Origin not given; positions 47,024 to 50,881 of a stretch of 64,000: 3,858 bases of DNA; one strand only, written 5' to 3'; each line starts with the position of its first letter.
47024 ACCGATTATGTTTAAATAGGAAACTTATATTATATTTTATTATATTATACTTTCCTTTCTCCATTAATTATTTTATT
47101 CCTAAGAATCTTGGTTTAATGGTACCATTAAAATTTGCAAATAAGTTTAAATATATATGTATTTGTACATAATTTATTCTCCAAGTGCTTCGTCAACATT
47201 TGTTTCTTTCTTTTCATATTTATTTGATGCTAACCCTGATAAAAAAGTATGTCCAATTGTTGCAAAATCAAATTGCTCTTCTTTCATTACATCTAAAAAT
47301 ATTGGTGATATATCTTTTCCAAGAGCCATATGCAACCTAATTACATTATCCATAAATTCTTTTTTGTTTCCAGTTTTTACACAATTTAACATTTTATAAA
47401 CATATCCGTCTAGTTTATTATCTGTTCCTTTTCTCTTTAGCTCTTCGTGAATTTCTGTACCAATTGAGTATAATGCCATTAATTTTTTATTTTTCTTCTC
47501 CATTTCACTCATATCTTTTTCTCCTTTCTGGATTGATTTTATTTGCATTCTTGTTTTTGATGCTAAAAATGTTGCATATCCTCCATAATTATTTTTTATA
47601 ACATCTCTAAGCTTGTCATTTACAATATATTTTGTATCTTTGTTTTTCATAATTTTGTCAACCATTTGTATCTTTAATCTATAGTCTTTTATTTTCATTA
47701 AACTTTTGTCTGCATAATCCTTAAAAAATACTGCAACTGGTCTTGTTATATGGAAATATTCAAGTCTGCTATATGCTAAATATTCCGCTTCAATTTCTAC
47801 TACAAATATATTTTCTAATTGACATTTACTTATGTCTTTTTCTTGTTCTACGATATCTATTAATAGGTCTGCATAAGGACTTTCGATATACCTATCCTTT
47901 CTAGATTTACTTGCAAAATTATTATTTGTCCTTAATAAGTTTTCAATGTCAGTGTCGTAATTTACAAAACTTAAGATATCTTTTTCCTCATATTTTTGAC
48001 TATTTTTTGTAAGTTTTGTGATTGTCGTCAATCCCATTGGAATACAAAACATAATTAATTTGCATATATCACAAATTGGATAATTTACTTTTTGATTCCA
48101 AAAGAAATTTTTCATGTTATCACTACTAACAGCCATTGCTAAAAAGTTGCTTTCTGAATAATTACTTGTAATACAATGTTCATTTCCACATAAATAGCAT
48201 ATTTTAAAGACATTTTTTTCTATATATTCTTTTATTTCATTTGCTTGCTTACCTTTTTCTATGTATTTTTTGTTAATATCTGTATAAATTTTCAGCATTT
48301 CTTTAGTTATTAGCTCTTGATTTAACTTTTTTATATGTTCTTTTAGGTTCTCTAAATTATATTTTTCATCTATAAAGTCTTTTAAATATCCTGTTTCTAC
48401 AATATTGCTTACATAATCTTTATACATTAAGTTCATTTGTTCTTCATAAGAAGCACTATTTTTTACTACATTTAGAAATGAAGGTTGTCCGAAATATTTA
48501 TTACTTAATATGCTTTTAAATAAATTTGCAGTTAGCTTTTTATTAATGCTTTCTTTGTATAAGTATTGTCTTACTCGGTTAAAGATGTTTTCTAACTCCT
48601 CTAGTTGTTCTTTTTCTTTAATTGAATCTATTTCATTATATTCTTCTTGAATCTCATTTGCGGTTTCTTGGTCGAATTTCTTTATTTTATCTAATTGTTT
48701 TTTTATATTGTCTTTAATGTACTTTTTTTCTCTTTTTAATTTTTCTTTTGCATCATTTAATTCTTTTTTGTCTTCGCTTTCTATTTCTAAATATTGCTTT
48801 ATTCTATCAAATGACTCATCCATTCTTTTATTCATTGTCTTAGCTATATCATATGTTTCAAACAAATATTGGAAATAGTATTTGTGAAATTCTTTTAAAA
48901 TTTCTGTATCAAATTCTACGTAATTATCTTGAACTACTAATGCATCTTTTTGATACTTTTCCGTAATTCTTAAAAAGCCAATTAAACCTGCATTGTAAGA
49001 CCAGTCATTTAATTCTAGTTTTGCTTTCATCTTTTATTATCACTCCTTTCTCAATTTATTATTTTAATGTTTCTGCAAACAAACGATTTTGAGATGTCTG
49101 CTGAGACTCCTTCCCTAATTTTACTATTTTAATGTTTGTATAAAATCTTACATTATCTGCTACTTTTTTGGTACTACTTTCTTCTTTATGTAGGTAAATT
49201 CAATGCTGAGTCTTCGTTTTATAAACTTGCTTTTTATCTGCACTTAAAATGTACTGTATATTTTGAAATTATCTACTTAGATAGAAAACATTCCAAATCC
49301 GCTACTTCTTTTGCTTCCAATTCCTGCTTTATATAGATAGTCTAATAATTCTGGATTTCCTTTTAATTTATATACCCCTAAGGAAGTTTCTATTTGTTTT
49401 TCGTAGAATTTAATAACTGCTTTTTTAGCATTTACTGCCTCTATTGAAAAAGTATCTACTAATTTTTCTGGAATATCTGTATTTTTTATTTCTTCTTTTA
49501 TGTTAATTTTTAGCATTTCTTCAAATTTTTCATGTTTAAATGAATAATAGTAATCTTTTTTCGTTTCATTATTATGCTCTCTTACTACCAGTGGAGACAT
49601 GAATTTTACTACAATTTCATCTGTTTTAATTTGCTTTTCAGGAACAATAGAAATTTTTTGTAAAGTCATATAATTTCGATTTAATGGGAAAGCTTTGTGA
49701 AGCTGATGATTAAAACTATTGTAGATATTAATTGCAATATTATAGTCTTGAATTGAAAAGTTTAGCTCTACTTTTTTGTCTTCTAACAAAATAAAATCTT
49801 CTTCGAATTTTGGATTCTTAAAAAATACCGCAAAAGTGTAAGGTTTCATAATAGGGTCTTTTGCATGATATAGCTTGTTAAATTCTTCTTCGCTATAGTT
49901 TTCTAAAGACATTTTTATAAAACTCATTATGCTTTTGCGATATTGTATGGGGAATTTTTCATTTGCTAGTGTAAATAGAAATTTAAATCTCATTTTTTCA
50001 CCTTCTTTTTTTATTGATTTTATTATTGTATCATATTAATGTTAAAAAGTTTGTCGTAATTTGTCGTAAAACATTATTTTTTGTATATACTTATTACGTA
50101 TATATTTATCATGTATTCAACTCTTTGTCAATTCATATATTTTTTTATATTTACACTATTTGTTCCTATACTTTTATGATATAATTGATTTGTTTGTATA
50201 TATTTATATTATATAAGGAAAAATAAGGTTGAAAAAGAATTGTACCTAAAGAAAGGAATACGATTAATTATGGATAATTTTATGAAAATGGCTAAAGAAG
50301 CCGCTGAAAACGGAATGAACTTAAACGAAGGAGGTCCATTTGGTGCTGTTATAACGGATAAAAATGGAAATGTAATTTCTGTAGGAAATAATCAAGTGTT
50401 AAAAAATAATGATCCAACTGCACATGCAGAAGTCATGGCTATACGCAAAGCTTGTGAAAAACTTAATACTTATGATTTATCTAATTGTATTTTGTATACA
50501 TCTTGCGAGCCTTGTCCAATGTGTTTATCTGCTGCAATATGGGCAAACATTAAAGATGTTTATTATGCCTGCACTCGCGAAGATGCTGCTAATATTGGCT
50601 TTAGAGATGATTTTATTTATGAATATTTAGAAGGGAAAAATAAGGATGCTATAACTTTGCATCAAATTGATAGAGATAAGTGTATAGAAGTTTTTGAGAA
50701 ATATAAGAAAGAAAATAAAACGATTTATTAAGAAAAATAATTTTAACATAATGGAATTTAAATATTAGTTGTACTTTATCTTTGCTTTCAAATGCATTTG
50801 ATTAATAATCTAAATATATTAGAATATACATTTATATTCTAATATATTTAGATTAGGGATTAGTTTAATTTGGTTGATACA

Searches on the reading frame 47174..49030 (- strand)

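Call 79: search_protein_families(library=pfam, proteins=[window:47174-49030:-], max_evalue=0.001)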
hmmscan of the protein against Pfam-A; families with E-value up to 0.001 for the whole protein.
window:47174-49030:- (618 aa): 2 families
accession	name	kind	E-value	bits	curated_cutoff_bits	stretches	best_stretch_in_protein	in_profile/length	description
PF09706.15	Cas_CXXC_CXXC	-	3.7e-13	49.8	21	1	276-335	6-69/69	CRISPR-associated protein (Cas_CXXC_CXXC)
PF19211.5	CoV_NSP2_N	-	0.00048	20.3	29.7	1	186-293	46-148/204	Coronavirus replicase NSP2, N-terminal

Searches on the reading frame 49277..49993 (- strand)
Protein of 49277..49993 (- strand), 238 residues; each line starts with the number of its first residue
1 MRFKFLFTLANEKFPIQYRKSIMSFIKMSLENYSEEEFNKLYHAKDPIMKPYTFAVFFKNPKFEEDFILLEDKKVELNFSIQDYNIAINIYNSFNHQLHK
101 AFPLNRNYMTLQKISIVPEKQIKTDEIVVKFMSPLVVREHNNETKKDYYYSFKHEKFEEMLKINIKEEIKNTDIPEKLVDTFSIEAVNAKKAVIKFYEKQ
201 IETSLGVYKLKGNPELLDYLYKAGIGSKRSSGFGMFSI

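Call 79: search_protein_families(library=pfam, proteins=[window:49277-49993:-], max_evalue=0.001)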
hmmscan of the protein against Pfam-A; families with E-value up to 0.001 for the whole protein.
window:49277-49993:- (238 aa): 1 family
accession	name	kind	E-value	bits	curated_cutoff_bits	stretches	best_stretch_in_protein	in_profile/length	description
PF01881.21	Cas_Cas6_C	-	3.2e-28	99.5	23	1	118-238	2-125/125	CRISPR associated protein Cas6, C-terminal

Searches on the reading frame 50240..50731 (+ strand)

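Call 79: search_protein_families(library=pfam, proteins=[window:50240-50731:+], max_evalue=0.001)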
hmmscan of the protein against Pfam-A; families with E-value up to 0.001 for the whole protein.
window:50240-50731:+ (163 aa): 8 families
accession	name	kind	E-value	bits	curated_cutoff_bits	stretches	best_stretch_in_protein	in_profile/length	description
PF00383.29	dCMP_cyt_deam_1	-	1.2e-28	99.4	25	1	13-110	6-101/102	Cytidine and deoxycytidylate deaminase zinc-binding region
PF14437.12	MafB19-deam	-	9.8e-23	81.1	27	1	12-119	4-109/142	MafB19-like deaminase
PF18750.7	SNAD4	-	1.3e-05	25.7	27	1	47-97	21-69/130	Secreted Novel AID/APOBEC-like Deaminase 4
PF13456.12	RVT_3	-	0.00021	21.7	21.6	1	32-87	13-67/123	Reverse transcriptase-like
PF18778.7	NAD1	-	0.00039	21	27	1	52-100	41-90/175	Novel AID APOBEC clade 1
PF14439.12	Bd3614-deam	-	0.00041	20.8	38.5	1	36-109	12-88/113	Bd3614-like deaminase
PF18772.7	APOBEC2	-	0.00066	20.2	26.8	1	53-97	42-87/175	APOBEC2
PF08210.17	APOBEC_N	-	0.00086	19.8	25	0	49-97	34-83/170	APOBEC-like N-terminal domain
